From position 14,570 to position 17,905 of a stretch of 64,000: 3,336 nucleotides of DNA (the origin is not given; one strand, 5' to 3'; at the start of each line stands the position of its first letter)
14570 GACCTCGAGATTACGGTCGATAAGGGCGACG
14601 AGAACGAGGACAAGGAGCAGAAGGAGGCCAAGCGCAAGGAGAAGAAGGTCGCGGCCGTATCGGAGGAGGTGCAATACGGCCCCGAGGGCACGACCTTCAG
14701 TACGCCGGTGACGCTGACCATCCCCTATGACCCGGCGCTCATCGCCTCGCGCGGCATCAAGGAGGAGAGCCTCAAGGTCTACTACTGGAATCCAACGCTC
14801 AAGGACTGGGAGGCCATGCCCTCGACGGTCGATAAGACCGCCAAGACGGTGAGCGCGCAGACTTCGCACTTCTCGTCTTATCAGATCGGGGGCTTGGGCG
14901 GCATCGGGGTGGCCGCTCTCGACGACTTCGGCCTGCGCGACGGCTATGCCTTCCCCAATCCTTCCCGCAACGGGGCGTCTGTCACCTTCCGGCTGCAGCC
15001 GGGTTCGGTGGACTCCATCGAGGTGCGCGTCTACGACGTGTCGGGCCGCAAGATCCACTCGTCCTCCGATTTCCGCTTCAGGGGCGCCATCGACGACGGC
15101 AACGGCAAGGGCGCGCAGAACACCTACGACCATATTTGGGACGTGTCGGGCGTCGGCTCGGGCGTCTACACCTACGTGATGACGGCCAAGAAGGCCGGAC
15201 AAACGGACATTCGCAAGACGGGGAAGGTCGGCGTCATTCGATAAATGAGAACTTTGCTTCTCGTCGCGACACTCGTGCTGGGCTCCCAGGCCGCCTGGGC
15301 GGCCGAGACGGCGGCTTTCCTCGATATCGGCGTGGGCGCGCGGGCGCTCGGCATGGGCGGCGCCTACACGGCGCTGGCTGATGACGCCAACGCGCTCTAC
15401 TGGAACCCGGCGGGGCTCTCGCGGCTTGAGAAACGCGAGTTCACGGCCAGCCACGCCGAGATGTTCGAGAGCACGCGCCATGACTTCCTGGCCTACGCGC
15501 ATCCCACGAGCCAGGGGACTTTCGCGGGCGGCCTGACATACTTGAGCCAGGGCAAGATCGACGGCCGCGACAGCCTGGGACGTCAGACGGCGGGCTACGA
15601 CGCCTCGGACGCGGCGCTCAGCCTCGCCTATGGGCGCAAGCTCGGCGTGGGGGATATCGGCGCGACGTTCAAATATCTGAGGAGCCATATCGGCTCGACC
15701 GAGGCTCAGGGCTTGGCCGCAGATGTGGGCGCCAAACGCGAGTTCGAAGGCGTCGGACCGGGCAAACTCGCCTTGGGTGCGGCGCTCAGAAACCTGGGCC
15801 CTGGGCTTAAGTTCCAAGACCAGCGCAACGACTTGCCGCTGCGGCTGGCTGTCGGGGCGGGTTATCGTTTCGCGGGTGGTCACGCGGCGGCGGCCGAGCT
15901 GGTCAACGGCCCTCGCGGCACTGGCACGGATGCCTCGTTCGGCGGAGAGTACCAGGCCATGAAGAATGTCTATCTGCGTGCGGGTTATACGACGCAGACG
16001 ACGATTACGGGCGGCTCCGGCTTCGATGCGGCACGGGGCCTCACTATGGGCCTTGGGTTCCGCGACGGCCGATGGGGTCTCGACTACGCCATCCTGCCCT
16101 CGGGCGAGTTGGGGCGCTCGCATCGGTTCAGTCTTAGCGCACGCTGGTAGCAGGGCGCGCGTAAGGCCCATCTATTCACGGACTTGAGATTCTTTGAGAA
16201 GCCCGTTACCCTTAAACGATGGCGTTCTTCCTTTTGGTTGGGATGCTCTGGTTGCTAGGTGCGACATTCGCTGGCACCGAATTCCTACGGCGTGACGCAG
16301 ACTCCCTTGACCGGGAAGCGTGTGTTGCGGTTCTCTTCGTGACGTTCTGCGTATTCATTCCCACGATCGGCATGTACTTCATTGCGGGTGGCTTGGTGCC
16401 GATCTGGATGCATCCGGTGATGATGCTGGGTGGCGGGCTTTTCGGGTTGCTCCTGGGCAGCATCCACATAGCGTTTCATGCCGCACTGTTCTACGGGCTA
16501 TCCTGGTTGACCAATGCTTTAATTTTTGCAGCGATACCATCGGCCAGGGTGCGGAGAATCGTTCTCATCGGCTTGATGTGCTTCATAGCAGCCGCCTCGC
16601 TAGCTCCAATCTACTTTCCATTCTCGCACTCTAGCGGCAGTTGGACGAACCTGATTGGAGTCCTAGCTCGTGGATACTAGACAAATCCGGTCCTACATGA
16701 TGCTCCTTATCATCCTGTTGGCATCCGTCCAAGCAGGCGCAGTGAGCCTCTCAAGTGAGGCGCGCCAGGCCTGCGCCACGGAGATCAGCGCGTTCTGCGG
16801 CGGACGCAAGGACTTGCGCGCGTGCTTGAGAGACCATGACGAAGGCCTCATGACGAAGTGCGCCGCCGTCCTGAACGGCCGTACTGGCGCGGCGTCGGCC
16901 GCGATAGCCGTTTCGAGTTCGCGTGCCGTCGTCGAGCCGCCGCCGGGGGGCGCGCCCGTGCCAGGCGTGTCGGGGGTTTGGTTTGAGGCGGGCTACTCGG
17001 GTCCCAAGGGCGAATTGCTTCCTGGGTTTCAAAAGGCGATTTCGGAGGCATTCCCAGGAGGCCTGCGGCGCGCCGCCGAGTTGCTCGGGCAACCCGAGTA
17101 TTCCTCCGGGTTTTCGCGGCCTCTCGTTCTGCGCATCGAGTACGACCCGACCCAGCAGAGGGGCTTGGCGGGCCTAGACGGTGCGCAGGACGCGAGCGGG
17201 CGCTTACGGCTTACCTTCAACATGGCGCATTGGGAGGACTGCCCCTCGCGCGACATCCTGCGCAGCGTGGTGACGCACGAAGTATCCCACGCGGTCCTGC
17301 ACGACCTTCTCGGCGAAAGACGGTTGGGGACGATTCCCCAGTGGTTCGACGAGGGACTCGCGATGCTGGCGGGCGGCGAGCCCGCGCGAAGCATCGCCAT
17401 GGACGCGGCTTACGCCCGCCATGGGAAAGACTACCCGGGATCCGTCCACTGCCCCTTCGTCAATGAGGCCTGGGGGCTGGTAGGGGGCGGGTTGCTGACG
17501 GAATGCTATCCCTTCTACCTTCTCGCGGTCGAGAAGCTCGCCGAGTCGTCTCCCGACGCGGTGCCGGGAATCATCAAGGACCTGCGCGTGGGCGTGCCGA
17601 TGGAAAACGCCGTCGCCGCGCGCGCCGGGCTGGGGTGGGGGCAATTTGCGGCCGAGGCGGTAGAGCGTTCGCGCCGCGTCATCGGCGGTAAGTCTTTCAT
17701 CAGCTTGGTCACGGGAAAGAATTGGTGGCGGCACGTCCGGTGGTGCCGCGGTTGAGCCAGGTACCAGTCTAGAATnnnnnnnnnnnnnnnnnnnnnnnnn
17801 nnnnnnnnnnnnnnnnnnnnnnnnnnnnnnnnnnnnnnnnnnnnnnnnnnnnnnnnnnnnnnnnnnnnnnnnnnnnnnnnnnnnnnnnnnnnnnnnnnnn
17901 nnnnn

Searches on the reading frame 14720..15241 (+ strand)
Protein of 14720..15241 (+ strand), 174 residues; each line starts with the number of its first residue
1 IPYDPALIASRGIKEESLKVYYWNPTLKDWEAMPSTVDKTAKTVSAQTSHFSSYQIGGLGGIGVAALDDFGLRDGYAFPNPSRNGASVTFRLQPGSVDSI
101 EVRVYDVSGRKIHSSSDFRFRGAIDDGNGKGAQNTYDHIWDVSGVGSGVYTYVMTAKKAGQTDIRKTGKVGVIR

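Call 77: search_protein_families(library=pfam, proteins=[window:14720-15241:+], max_evalue=0.1)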
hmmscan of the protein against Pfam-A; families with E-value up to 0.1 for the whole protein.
window:14720-15241:+ (174 aa): 3 families
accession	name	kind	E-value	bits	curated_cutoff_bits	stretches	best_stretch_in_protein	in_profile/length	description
PF18962.6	Por_Secre_tail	-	1.3e-05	25.9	27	1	78-159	2-67/75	Secretion system C-terminal sorting domain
PF24991.2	Ig_NUP210_4th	-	0.002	18.2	25.2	1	92-126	6-40/79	NUP210 forth Ig-like domain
PF13585.12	CHU_C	-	0.0073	16.9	27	1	89-162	17-78/86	CHU_C Type IX secretion signal domain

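Call 78: search_protein_families(library=ncbifam, proteins=[window:14720-15241:+], max_evalue=0.1)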
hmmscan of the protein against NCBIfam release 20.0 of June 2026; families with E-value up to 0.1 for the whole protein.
window:14720-15241:+ (174 aa): 4 families
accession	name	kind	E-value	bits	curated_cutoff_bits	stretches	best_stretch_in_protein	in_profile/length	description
NF052323.1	T9SSA_dep_M6i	equivalog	2.5e-08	32.4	600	1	73-174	956-1043/1043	T9SS-dependent M6-like inactivated metalloprotease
TIGR04183.1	Por_Secre_tail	domain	6.8e-06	26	23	1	78-157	2-61/72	T9SS type A sorting domain-containing protein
NF038113.1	T9SSA_dep_M36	equivalog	0.0016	16.6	885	1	63-116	781-832/869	T9SS-dependent M36 family metallopeptidase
NF052228.1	T9SS_PorZ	equivalog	0.066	11.6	260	1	73-173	671-756/757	type IX secretion system anionic LPS delivery protein PorZ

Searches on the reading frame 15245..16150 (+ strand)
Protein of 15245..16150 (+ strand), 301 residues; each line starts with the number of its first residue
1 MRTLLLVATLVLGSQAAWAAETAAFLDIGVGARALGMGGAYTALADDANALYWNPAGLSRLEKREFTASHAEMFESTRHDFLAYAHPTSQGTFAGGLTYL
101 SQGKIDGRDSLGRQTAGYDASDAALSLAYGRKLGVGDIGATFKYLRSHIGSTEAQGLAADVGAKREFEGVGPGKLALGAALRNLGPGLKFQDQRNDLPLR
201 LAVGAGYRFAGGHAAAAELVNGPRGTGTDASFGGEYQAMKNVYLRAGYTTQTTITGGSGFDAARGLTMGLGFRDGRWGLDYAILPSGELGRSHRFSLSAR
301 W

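Call 74: search_protein_families(library=pfam, proteins=[window:15245-16150:+], max_evalue=0.001)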
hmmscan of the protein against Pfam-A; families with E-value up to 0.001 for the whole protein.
window:15245-16150:+ (301 aa): 3 families
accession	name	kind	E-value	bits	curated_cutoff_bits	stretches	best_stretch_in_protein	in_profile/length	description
PF03687.19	UPF0164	-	1.1e-06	28.1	21.4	1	26-90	44-108/325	Uncharacterised protein family (UPF0164)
PF19572.5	PorV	-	2.8e-06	27.5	27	1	22-209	12-219/243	Type IX secretion system protein PorV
PF03349.22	Toluene_X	-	9.9e-05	21.4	29.7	1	16-69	4-58/421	Outer membrane protein transport protein (OMPP1/FadL/TodX)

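Call 78: search_protein_families(library=ncbifam, proteins=[window:15245-16150:+], max_evalue=0.1)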
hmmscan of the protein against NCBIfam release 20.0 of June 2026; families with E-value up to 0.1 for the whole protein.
window:15245-16150:+ (301 aa): 6 families
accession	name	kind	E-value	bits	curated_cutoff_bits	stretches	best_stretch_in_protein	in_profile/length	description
NF033709.1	PorV_fam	subfamily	1.2e-50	173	90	1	22-299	3-324/326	PorV/PorQ family protein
NF033711.1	T9SS_PorQ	equivalog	7.2e-32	110.7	220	1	7-209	10-213/335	type IX secretion system protein PorQ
NF033710.1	T9SS_OM_PorV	equivalog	3e-24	85.9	250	2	20-210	23-232/367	type IX secretion system outer membrane channel protein PorV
NF052325.1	PorVQ2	equivalog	2e-21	76.3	325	1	22-166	26-185/354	putative type IX sorting system protein PorV2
NF050080.1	pilus_FilD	exception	0.0011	17.3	970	1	7-63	6-60/549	putative pilus system OmpP1/FadL family transporter FilD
NF053685.1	BamG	equivalog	0.04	13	250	0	34-71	25-62/397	BamG family beta-barrel-assembly machinery protein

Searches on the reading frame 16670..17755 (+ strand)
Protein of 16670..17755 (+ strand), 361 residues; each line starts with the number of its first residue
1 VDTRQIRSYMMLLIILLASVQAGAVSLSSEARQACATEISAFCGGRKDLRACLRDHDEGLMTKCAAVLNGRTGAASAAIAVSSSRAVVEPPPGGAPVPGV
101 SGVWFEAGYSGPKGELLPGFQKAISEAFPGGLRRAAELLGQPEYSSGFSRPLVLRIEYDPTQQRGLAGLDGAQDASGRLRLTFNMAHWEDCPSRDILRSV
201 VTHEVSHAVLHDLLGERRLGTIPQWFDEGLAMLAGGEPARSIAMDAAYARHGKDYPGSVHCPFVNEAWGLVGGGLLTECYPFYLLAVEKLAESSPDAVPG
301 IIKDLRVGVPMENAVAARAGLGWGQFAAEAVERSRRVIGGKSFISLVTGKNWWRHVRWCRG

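Call 74: search_protein_families(library=pfam, proteins=[window:16670-17755:+], max_evalue=0.001)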
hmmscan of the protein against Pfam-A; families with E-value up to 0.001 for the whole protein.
window:16670-17755:+ (361 aa): 1 family
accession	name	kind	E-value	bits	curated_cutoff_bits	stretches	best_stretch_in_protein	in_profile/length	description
PF13485.12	Peptidase_MA_2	-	0.0009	19.5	32.4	0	198-251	67-121/201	Peptidase MA superfamily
